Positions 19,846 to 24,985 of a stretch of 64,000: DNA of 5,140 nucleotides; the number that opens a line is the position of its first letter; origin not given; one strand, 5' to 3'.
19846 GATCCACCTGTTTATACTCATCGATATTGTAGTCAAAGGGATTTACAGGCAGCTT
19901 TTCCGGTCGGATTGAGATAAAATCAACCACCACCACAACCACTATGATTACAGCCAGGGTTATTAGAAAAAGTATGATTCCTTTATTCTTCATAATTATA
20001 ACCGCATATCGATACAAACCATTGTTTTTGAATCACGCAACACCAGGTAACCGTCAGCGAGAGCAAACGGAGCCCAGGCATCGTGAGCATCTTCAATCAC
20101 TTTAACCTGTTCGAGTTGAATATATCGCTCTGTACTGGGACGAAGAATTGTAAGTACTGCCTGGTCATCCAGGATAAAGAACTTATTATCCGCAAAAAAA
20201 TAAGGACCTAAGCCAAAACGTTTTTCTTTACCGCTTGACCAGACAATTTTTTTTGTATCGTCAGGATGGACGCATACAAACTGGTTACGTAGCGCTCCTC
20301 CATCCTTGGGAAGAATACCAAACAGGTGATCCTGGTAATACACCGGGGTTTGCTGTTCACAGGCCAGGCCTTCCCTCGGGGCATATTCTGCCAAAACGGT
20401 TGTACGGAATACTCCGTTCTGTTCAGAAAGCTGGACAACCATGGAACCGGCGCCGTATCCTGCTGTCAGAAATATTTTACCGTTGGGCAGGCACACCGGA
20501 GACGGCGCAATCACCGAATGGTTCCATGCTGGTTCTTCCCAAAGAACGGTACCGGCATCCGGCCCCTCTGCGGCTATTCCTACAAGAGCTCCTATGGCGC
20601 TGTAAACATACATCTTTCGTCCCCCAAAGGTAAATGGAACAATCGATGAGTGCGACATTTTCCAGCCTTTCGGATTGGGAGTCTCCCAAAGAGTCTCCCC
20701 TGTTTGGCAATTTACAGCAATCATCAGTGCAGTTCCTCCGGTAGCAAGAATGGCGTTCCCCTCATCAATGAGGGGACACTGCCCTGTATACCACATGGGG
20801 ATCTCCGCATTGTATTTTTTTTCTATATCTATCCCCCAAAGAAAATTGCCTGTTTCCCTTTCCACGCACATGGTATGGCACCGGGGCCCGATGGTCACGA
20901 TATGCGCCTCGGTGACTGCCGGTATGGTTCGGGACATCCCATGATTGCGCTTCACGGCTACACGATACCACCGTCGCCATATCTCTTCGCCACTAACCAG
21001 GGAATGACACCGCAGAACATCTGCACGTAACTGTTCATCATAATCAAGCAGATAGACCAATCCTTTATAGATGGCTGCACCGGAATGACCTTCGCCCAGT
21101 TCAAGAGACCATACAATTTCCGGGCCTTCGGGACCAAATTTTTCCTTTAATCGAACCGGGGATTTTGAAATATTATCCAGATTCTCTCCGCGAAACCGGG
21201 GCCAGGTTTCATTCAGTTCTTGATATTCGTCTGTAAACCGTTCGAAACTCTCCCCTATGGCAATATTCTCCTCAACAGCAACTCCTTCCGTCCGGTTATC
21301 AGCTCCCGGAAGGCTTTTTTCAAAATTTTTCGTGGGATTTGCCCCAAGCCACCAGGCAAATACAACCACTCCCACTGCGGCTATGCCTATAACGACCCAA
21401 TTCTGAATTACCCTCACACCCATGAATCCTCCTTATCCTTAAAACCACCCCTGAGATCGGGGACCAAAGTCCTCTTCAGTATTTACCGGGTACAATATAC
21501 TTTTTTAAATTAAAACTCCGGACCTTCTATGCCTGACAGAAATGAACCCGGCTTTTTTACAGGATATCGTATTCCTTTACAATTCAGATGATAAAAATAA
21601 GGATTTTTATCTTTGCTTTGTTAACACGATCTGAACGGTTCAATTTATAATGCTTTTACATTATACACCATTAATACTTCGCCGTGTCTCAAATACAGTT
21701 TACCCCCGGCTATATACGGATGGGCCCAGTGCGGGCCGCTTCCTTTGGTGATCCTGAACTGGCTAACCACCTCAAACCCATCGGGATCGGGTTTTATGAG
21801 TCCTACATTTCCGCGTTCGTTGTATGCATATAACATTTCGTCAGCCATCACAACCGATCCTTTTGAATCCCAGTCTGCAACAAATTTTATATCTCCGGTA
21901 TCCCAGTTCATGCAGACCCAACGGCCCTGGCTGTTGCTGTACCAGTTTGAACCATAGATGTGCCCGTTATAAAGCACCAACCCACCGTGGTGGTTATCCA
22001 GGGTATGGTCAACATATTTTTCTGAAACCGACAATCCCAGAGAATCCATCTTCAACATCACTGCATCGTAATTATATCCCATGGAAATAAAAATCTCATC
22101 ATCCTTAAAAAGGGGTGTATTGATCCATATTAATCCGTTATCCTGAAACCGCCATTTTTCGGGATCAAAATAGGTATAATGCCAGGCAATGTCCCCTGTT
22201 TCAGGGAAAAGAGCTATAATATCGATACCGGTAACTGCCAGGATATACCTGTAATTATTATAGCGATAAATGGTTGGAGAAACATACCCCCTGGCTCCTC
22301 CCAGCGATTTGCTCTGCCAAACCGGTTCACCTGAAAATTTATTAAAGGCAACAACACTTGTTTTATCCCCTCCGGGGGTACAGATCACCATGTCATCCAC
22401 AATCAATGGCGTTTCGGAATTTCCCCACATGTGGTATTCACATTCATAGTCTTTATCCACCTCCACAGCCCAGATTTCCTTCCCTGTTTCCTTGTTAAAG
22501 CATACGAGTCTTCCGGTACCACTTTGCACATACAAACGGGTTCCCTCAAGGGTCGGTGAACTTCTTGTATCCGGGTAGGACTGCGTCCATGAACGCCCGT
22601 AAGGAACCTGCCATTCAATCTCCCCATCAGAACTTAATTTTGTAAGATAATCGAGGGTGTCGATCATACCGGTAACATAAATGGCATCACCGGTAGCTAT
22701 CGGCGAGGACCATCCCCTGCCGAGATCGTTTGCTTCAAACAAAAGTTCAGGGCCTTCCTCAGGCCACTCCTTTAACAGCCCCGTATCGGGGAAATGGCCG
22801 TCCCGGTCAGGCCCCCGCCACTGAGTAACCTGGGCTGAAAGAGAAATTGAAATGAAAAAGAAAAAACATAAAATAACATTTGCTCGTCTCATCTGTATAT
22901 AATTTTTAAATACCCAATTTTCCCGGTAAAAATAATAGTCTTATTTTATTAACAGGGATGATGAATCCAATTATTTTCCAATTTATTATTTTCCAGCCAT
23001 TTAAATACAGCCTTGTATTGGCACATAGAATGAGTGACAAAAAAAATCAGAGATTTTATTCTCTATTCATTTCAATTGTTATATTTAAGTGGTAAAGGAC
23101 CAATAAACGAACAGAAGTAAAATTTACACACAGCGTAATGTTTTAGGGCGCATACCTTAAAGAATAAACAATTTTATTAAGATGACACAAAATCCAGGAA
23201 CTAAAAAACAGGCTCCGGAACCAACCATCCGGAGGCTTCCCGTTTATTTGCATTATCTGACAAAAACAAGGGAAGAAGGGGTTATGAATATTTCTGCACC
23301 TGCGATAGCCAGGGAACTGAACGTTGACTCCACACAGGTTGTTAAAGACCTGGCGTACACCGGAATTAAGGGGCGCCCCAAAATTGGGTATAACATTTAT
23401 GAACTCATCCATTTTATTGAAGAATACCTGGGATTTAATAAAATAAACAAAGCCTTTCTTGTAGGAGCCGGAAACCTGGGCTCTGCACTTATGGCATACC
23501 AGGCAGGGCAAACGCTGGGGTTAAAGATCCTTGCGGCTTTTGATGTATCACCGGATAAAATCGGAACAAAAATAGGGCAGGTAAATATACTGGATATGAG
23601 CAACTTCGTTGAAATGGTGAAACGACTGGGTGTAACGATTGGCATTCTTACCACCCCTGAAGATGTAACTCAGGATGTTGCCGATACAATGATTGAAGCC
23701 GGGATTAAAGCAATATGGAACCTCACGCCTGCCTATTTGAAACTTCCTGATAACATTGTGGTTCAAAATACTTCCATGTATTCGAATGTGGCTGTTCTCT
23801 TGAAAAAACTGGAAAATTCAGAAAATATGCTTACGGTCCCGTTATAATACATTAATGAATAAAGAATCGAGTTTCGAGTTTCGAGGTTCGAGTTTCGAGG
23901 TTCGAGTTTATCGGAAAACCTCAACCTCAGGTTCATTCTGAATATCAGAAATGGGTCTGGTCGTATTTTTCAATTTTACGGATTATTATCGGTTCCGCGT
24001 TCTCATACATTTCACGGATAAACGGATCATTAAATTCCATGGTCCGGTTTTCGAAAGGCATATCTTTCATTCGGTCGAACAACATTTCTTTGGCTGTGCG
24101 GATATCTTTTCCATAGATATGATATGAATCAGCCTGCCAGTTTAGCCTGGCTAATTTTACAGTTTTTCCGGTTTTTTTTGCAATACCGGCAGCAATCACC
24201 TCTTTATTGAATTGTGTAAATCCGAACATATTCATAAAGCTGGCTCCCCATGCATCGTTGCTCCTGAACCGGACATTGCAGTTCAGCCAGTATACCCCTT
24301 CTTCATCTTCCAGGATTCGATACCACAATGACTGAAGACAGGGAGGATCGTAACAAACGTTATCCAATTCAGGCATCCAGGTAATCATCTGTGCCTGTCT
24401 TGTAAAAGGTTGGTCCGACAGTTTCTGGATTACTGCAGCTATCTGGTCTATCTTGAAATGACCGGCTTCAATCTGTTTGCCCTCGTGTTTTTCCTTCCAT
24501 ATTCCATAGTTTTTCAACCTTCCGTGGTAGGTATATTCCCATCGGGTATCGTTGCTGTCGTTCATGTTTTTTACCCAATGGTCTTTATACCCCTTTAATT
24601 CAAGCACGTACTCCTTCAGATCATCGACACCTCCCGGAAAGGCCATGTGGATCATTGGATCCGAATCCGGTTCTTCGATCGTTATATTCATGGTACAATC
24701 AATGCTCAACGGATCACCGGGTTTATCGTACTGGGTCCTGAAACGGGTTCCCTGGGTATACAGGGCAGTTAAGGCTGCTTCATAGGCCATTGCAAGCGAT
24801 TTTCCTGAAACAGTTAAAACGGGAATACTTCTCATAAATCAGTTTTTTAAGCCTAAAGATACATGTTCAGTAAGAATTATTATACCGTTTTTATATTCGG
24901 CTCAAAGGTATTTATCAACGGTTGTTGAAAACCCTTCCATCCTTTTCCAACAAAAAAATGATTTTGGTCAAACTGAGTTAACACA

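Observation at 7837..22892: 15-kb single-strand redox / beta-propeller supercluster of unknown function, divergent to rex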

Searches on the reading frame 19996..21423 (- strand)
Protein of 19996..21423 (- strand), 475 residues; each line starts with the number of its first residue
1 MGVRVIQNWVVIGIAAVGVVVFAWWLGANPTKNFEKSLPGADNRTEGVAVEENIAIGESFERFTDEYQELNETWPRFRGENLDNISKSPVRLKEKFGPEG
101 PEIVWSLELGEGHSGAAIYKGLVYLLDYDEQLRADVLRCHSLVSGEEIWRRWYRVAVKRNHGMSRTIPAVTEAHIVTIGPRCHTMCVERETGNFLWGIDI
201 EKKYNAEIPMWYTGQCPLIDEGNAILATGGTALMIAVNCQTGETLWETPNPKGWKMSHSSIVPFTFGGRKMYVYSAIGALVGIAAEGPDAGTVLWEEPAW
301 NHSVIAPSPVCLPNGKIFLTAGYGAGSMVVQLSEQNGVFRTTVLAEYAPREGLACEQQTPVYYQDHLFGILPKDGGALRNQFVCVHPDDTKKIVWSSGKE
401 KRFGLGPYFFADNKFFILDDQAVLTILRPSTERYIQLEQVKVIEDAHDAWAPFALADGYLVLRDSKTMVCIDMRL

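Call 4: search_protein_families(library=pfam, proteins=[window:19996-21423:-], max_evalue=0.01)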
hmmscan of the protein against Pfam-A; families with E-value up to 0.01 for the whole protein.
window:19996-21423:- (475 aa): 1 family
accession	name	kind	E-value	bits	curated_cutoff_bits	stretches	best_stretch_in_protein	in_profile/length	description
PF13360.13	PQQ_2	-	2e-12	47.7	27.6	1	137-386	5-223/233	Outer membrane protein assembly factor BamB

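Call 6: search_protein_families(library=ncbifam, proteins=[window:19996-21423:-], max_evalue=0.001)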
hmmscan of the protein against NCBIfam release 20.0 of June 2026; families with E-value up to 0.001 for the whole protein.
window:19996-21423:- (475 aa): 1 family
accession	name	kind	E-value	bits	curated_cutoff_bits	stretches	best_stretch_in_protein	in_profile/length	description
TIGR03300.1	assembly_YfgL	equivalog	7.4e-06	24.9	285.2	1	135-248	30-131/377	outer membrane protein assembly factor BamB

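Call 45: find_homologous_proteins(query=window:19996-21423:-, max_evalue=1e-10)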
Query window:19996-21423:- (475 aa): 5625 proteins with E <= 1e-10 among 8000 candidates; the best 120 are listed.
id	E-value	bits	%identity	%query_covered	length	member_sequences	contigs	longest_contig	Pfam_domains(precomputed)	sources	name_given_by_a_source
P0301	0.0e+0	1122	100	100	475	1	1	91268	PF13360.14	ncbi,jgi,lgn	-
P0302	0.0e+0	1014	89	100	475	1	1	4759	PF13360.14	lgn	-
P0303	1.1e-290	982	87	100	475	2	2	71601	PF13360.14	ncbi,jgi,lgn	-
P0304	4.3e-274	928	80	100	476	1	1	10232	PF13360.14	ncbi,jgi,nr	ncbi:MAG: PQQ-like beta-propeller repeat protein [Mariniphaga sp.]|nr:PQQ-like beta-propeller repeat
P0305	1.4e-273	926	80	100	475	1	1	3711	PF13360.14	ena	-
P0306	6.5e-272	920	79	100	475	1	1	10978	PF13360.14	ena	-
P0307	3.5e-268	908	78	98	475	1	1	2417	PF13360.14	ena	-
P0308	2.4e-254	862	74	100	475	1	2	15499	PF13360.14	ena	-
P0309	3.1e-253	859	75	100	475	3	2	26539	PF13360.14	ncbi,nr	ncbi:MAG: PQQ-binding-like beta-propeller repeat protein [Chlorobi bacterium]|nr:PQQ-binding-like be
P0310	7.9e-249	844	74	94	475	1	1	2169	PF13360.14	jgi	jgi:outer membrane protein assembly factor BamB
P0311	5.3e-248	842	71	100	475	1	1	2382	PF13360.14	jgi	jgi:outer membrane protein assembly factor BamB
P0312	2.3e-242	823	72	96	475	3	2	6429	PF13360.14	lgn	-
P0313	6.7e-242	821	71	100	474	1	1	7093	PF13360.14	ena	-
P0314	9.3e-240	814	69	100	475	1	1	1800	PF13360.14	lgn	-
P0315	2.4e-239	813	69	100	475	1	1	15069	PF13360.14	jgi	jgi:outer membrane protein assembly factor BamB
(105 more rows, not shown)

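Call 58: predict_structure(alignment_id=A2)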
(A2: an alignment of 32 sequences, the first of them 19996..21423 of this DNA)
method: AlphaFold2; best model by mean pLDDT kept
length: 475 residues; sequences in the alignment: 32
mean_pLDDT: 87.3   pTM: 0.84
mean pLDDT of the five models: 87.3, 86.7, 85.4, 84.7, 82.1
residues with pLDDT >= 90: 292; 70-90: 127; 50-70: 39; < 50: 17
segments of 3 or more residues with pLDDT < 50: 36-50
pLDDT, mean of each block of 10 residues (from residue 1): 81 89 72 51 45 82 95 76 71 94 92 87 91 91 97 76 73 92 92 95 80 78 93 97 97 88 93 92 96 93 76 93 86 95 94 89 93 91 96 95 86 93 95 96 88 91 92 95
secondary structure, 60 per line:
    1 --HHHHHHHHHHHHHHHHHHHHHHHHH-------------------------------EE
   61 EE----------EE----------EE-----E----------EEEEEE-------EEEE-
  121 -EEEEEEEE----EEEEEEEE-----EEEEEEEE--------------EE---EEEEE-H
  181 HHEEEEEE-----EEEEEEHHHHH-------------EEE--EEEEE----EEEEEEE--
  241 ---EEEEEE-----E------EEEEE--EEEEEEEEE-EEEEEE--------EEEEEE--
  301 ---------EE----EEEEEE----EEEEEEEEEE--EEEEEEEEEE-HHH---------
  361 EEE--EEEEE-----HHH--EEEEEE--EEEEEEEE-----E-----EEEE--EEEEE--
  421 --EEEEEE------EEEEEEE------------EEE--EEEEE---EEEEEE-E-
elements in order: H3-27 E59-62 E103-108 E116-119 E122-129 E134-141 E147-154 E174-178 E183-188 E194-199 H200-204 E218-220 E223-227 E232-238 E244-249 E262-266 E269-277 E279-284 E293-298 E316-321 E326-335 E338-347 E361-363 E366-370 E381-386 E389-396 E408-411 E414-418 E423-428 E435-441 E454-456 E459-463 E467-472

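Call 62: fold_search(model_id=the predicted structure, library=pdb)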
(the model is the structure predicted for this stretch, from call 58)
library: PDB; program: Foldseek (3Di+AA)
matches with E <= 10: 1494; with E <= 0.001: 740
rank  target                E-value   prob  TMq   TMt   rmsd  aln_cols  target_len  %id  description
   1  9mgf_B                1.3e-16  1.00  0.55  0.69   6.5       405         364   16  beta-barrel assembly machine from Escherichia coli in a middle state of substrate assembly (released 2025-12-17)
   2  3q7o                  5.4e-16  1.00  0.56  0.70   8.1       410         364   16  The crystal structure of BamB from the BAM complex in spacegroup P213 (released 2011-02-09)
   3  8orr                  7.4e-16  1.00  0.55  0.73   6.1       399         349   14  Outer membrane protein assembly factor BamB from Klebsiella pneumoniae (released 2024-04-24)
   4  9a3d_MODEL_1_A        9.7e-16  1.00  0.55  0.65   6.8       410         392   15  Model of E. coli BamB by in-cell photo-crosslinking MS and deep learning (released 2023-02-24)
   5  7cqy_F                1.1e-15  1.00  0.56  0.59   6.3       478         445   13  Tetrathionate hydrolase from Acidithiobacillus ferrooxidans mutant - D325N (released 2021-01-27)
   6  3prw                  1.5e-15  1.00  0.57  0.73   6.3       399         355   15  Crystal structure of the lipoprotein BamB (released 2011-01-19)
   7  6lys_B                1.5e-15  1.00  0.55  0.72   7.4       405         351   17  Structure of the BAM complex (released 2021-01-13)
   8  3q54                  1.6e-15  1.00  0.54  0.71   6.7       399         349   14  Crystal structure of Escherichia coli BamB (released 2012-05-09)
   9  9mgg_B                1.6e-15  1.00  0.54  0.70   7.0       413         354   15  beta-barrel assembly machine from Escherichia coli in a late state of substrate assembly (released 2025-12-17)
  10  9co0_B                2.4e-15  1.00  0.55  0.73   6.8       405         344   16  CryoEM structure of BAM in complex with the PTB2 open-state inhibitor (in SMA nanodisc) (released 2024-12-25)
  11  8pz2_B                2.7e-15  1.00  0.54  0.68   6.5       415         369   15  Wait Complex: Lateral open BAM bound Extended SurA (released 2024-09-25)
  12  5ayw_B                2.8e-15  1.00  0.54  0.71   7.2       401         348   15  Structure of a membrane complex (released 2016-02-24)
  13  9cnw_B                3.6e-15  1.00  0.55  0.72   6.1       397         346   16  CryoEM structure of the APO-BAM complex in DDM detergent (released 2024-12-25)
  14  8sqa_B                3.6e-15  1.00  0.56  0.70   8.6       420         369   15  The cryo-EM structure of the EcBAM/EspP(beta8-12) complex (released 2024-05-08)
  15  8qpv_B                4.1e-15  1.00  0.55  0.69   7.1       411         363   14  Handover Complex: BAM bound OmpX and extended SurA (released 2024-09-25)
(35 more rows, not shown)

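Call 66: find_encoding_contigs(protein=P0301, flank=10000, max_places=2)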
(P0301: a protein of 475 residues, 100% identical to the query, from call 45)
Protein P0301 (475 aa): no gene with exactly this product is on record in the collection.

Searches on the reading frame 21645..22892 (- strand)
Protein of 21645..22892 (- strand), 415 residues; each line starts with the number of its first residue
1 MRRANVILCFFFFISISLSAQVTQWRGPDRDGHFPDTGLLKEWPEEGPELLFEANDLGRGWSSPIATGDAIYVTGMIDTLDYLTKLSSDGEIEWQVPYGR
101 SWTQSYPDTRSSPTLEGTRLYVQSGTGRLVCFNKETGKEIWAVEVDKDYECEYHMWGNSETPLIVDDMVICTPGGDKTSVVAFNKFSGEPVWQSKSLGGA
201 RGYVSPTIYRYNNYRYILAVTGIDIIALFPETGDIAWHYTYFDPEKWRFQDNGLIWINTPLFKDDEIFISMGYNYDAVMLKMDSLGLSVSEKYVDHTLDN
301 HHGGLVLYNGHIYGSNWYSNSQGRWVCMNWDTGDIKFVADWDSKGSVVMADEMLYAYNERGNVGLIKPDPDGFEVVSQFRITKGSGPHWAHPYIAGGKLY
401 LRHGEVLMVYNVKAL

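Call 4: search_protein_families(library=pfam, proteins=[window:21645-22892:-], max_evalue=0.01)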
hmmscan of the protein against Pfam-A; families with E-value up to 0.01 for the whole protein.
window:21645-22892:- (415 aa): 3 families
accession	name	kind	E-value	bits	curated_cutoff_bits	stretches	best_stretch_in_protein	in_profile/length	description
PF13360.13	PQQ_2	-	3.8e-20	73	27.6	1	86-245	8-150/233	Outer membrane protein assembly factor BamB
PF01011.28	PQQ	-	1.8e-05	24.1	26.7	0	107-149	47-89/595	Glucose/ethanol/alcohol dehydrogenase, beta-propeller domain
PF13570.13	Beta-prop_ACSF4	-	1.9e-05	24.7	133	1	113-241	55-173/329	Beta-alanine-activating enzyme, beta-propeller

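Call 6: search_protein_families(library=ncbifam, proteins=[window:21645-22892:-], max_evalue=0.001)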
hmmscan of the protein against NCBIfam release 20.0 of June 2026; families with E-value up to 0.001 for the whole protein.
window:21645-22892:- (415 aa): 4 families
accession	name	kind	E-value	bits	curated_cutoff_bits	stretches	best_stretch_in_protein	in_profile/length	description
TIGR03300.1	assembly_YfgL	equivalog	1.4e-12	47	285.2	1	91-240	41-172/377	outer membrane protein assembly factor BamB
TIGR03075.1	PQQ_enz_alc_DH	subfamily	1.5e-08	33.8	480.05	1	62-244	63-244/530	PQQ-dependent dehydrogenase, methanol/ethanol family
NF008351.0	PRK11138.1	equivalog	2.7e-08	32.7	423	1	91-240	45-187/394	outer membrane protein assembly factor BamB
TIGR04528.1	acido_non_PQQ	subfamily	1.2e-07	30.9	650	1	117-193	102-178/493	acido-empty-quinoprotein group A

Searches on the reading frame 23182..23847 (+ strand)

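Call 4: search_protein_families(library=pfam, proteins=[window:23182-23847:+], max_evalue=0.01)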
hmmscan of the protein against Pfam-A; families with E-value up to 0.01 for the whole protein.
window:23182-23847:+ (221 aa): 2 families
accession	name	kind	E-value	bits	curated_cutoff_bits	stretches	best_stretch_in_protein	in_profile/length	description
PF02629.25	CoA_binding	-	6.6e-21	75.3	22.3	1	86-183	1-96/97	CoA binding domain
PF06971.19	Put_DNA-bind_N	-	2.2e-15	56.9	27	1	12-57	3-48/49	Putative DNA-binding protein N-terminus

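Call 84: search_protein_families(library=ncbifam, proteins=[window:23182-23847:+], max_evalue=0.0001)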
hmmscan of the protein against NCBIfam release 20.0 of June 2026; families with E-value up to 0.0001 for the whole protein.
window:23182-23847:+ (221 aa): 9 families
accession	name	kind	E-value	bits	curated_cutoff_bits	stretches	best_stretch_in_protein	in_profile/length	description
NF003994.0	PRK05472.2-3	equivalog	4.3e-80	268.2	130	1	8-214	6-212/217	redox-sensing transcriptional repressor Rex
NF003995.0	PRK05472.2-4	subfamily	5e-57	192.9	126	1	8-213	3-208/213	redox-sensing transcriptional repressor Rex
NF003996.0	PRK05472.2-5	equivalog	7.9e-56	189.2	138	1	12-213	3-202/209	redox-sensing transcriptional repressor Rex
NF003993.0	PRK05472.2-2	equivalog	4.7e-55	186.4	217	1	9-212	4-207/212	redox-sensing transcriptional repressor Rex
NF003992.0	PRK05472.2-1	equivalog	4.1e-49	167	226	1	6-206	16-216/249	redox-sensing transcriptional repressor Rex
NF003990.0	PRK05472.1-4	equivalog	2.6e-48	164.4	233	1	8-214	4-210/214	redox-sensing transcriptional repressor Rex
NF003989.0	PRK05472.1-3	equivalog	3e-47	161.2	177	1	8-214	5-211/215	redox-sensing transcriptional repressor Rex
NF003991.0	PRK05472.1-5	equivalog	7.7e-42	143.6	198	1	9-211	5-207/211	redox-sensing transcriptional repressor Rex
NF003988.0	PRK05472.1-1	equivalog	1.5e-35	123.1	321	1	8-212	4-210/214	redox-sensing transcriptional repressor Rex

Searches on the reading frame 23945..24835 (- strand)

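Call 4: search_protein_families(library=pfam, proteins=[window:23945-24835:-], max_evalue=0.01)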
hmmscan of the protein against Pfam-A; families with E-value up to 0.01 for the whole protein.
window:23945-24835:- (296 aa): 1 family
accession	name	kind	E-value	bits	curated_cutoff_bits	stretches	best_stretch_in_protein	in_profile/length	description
PF00303.24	Thymidylat_synt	-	1.5e-11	44.4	24.3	1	90-260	71-230/266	Thymidylate synthase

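Call 84: search_protein_families(library=ncbifam, proteins=[window:23945-24835:-], max_evalue=0.0001)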
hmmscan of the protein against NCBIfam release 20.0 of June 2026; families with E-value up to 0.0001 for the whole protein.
window:23945-24835:- (296 aa): 5 families
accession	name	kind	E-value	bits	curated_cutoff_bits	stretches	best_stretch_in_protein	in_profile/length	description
TIGR03283.1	thy_syn_methano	equivalog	5.2e-28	97.9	174.55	1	9-246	3-199/201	thymidylate synthase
NF002495.0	PRK01827.1-1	equivalog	5.5e-10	39.2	327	1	119-258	106-238/279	thymidylate synthase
NF002497.0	PRK01827.1-3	equivalog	1.5e-05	24.4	327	1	126-260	106-228/264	thymidylate synthase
NF002496.0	PRK01827.1-2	equivalog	2.7e-05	23.4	325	1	84-260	124-282/318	thymidylate synthase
TIGR03284.1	thym_sym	equivalog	5.5e-05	22.5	108.35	1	103-261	118-261/296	thymidylate synthase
